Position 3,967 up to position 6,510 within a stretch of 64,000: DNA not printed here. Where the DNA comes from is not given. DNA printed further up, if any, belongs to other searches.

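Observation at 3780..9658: Six-gene partner-switching operon wired to a periplasmic solute-binding protein and a sensor kinase, with no sigma factor target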

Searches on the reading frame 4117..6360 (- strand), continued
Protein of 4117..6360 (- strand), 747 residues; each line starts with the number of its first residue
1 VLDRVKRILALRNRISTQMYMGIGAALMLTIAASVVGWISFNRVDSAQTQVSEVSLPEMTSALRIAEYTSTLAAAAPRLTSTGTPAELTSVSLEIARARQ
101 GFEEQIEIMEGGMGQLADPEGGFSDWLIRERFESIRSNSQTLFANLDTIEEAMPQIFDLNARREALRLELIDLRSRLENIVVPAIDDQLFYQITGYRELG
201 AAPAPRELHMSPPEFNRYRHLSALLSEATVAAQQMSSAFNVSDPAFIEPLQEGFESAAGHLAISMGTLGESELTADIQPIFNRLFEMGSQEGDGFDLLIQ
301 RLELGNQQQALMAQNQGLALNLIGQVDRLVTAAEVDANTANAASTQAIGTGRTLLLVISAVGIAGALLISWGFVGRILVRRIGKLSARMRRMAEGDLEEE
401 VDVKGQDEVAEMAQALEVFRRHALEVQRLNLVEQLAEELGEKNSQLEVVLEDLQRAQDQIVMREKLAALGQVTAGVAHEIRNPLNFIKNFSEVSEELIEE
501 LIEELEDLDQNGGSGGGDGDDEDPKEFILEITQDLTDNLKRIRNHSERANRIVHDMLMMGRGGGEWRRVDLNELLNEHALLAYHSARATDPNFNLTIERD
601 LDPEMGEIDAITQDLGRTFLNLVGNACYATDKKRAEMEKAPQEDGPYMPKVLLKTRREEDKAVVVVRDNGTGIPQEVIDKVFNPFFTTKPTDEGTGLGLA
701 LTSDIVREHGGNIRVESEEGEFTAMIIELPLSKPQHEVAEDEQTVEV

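Call 40: predict_structure(alignment_id=A1)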
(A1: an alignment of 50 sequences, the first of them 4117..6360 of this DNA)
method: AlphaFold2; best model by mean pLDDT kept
length: 747 residues; sequences in the alignment: 50
mean_pLDDT: 74.8   pTM: 0.41
mean pLDDT of the five models: 74.8, 73.3, 69.1, 68.8, 67.6
residues with pLDDT >= 90: 196; 70-90: 259; 50-70: 238; < 50: 54
segments of 3 or more residues with pLDDT < 50: 388-409, 514-521, 687-694, 737-747
pLDDT, mean of each block of 10 residues (from residue 1): 55 61 63 63 68 71 85 89 89 92 86 58 67 87 94 93 94 94 93 87 90 91 94 94 91 94 88 89 91 91 93 91 82 74 68 63 62 55 51 40 40 52 56 62 61 55 53 57 63 74 73 46 68 75 68 62 74 88 77 83 87 85 86 79 71 92 91 76 52 54 84 86 90 59 32
secondary structure, 60 per line:
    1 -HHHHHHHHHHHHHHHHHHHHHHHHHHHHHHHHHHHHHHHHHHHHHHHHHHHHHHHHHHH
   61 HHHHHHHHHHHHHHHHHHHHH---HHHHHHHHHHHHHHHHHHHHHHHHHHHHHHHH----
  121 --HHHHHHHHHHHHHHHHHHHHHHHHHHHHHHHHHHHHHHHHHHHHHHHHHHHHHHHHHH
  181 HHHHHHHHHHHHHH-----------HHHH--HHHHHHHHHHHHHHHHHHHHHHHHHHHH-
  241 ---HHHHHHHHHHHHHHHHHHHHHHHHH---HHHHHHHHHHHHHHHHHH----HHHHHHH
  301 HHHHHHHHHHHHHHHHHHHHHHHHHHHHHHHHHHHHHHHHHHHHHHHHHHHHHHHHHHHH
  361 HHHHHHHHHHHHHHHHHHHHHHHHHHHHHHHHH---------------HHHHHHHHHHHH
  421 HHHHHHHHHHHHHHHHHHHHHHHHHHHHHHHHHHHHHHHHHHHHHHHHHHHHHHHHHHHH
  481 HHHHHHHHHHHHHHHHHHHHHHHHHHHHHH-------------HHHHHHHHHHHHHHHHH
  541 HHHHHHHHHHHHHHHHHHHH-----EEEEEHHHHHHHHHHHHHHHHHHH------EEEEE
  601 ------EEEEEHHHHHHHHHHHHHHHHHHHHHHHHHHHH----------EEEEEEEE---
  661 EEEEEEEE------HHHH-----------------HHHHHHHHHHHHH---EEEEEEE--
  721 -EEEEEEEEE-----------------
elements in order (helices of 4 or more, strands of 3 or more residues): H2-81 H85-116 H123-194 H206-209 H212-239 H244-268 H272-289 H294-393 H409-510 H524-560 E566-570 H571-589 E596-600 E607-611 H612-639 E650-657 E661-668 H675-678 H696-708 E712-718 E722-730

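Call 69: search_protein_families(library=ncbifam, proteins=[window:4117-6360:-], max_evalue=0.001)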
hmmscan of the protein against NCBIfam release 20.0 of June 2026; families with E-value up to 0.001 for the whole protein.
window:4117-6360:- (747 aa): 81 families (the best 25 are shown)
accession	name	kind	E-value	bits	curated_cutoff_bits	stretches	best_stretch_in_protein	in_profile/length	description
TIGR02956.1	TMAO_torS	equivalog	5.5e-44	150.5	676.5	2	295-462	273-439/967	TMAO reductase system sensor histidine kinase/response regulator TorS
NF008468.0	PRK11360.1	equivalog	3.7e-43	147.8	646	2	539-736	434-613/616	two-component system sensor histidine kinase AtoS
NF052574.1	HisKinEspCMyxo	equivalog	2.6e-36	125.1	1200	2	532-743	453-649/785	serine histidine kinase EspC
NF007688.0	PRK10364.1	equivalog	1.9e-35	122.5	479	2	546-736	286-456/460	two-component system sensor histidine kinase ZraS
NF010411.0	PRK13837.1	equivalog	1.7e-32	112.3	647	1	535-738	485-682/828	two-component system VirA-like sensor kinase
NF038348.1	T2SS_HK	subfamily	1e-29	103.4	450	1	378-731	243-573/574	histidine kinase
NF047466.1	hybrid_RR_LvrB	exception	2.4e-28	99.4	500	1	540-731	192-376/377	hybrid histidine kinase/response regulator LvrB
NF052573.1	HisKinEspAMyxo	equivalog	4.1e-28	97.9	1400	1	454-739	369-619/755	serine histidine kinase EspA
NF010076.0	PRK13557.1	subfamily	1.2e-27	96.6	631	1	534-742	201-405/540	histidine kinase famiy protein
NF046026.1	HisKinCckACaul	equivalog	1.6e-27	95.9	1000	1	537-740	339-541/678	cell cycle histidine kinase CckA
NF047497.1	HK_LIC_12097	equivalog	2.9e-25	88.8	500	1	534-731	186-366/367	LIC_12097 family sensor histidine kinase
NF008543.0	PRK11466.1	equivalog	8.1e-25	86.8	982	2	289-487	267-462/914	TMAO reductase system sensor histidine kinase/response regulator TorS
NF053867.1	SprKinKinDBac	equivalog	2.7e-24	85.5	775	1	544-733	329-499/500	sporulation kinase KinD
NF047794.1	HisKinPtgB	equivalog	6.8e-24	84.1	1000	2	282-488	264-461/656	two-component system sensor histidine kinase PgtB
NF033092.0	HK_WalK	equivalog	2.8e-23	82.4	725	2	540-731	413-594/594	cell wall metabolism sensor histidine kinase WalK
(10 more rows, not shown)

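Call 77: list_cluster_members(proteins=[P0121, P0126, P0129, P0009, P0174])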
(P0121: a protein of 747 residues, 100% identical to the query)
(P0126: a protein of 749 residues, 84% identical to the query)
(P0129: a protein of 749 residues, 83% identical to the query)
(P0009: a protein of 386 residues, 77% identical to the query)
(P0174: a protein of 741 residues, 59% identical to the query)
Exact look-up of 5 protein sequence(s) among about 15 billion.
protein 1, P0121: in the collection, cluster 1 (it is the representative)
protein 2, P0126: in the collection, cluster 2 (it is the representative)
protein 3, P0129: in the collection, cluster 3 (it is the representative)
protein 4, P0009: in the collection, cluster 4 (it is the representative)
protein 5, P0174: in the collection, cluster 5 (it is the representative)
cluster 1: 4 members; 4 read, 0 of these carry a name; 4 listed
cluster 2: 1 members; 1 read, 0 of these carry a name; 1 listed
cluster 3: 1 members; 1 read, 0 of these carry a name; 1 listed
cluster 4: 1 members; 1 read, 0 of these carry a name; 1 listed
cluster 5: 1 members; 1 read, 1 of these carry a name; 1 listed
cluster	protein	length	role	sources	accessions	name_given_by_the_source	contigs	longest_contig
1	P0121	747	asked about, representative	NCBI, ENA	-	-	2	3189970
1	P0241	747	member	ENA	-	-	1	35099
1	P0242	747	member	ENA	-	-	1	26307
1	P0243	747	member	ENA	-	-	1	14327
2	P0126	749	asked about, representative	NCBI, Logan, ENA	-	-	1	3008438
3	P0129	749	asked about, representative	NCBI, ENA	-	-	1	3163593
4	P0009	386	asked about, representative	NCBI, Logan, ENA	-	-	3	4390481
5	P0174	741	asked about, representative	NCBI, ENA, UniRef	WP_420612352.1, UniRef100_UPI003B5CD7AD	sensor histidine kinase [Candidatus Spongiisocius sp.] | sensor histidine kinase n=1 Tax=Candidatus Spongiisocius sp. TaxID=3101273 ...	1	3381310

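Call 78: find_encoding_contigs(protein=P0121, flank=10000, max_places=4)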
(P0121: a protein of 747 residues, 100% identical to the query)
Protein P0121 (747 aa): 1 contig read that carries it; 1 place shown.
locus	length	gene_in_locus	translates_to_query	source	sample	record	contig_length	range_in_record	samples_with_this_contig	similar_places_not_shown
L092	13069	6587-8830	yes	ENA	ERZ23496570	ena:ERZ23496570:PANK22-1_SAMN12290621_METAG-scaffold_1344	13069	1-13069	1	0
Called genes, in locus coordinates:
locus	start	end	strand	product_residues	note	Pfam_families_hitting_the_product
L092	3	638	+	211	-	?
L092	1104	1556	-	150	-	PF10027:DUF2269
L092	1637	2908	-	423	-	PF13458:Peripla_BP_6, PF01094:ANF_receptor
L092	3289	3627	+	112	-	PF01740:STAS, PF13466:STAS_2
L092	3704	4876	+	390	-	PF00072:Response_reg, PF07228:SpoIIE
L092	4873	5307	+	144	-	PF13581:HATPase_c_2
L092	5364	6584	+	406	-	PF13433:Peripla_BP_5 (weak), PF13458:Peripla_BP_6, PF01094:ANF_receptor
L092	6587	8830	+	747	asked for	PF00672:HAMP, PF00512:HisKA (weak), PF02518:HATPase_c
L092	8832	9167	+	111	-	PF01740:STAS, PF13466:STAS_2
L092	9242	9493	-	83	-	-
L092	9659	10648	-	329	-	PF02653:BPD_transp_2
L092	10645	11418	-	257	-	PF00005:ABC_tran, PF02463:SMC_N (weak), PF09818:ABC_ATPase (faint), PF13304:AAA_21 (faint)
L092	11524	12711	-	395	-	-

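Call 90: search_protein_families(library=pfam, alignment_id=A1, max_evalue=0.001)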
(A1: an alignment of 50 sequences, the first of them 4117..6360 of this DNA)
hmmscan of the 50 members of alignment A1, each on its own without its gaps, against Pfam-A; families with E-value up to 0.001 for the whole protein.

A. member 1, window:4117-6360:- (747 aa): 5 families
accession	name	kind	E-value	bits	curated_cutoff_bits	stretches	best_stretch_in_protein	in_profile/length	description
PF02518.31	HATPase_c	-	1.1e-20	74.6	26.4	1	613-732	4-110/111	Histidine kinase-, DNA gyrase B-, and HSP90-like ATPase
PF00672.30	HAMP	-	7e-13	49.1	25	1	373-421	1-49/53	HAMP domain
PF00512.31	HisKA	-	1.3e-11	44.8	26.9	1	469-506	2-41/66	His Kinase A (phospho-acceptor) domain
PF12729.13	4HB_MCP_1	-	6.6e-05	23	27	1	14-108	3-97/181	Four helix bundle sensory module for signal transduction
PF14501.12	HATPase_c_5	-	0.00092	19.5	22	0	682-726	55-99/102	GHKL domain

B. families by the number of members that match (of 50 scanned): 7 families
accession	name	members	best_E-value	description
PF02518.31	HATPase_c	50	4.4e-25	Histidine kinase-, DNA gyrase B-, and HSP90-like ATPase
PF00672.30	HAMP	50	7e-13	HAMP domain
PF00512.31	HisKA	50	3.2e-12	His Kinase A (phospho-acceptor) domain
PF21689.3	TorS_sensor_domain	23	6.6e-09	Sensor protein TorS, sensor domain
PF12729.13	4HB_MCP_1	13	3.1e-06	Four helix bundle sensory module for signal transduction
PF14501.12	HATPase_c_5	10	5.7e-06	GHKL domain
PF04108.17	ATG17_like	1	0.0001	Autophagy protein ATG17-like domain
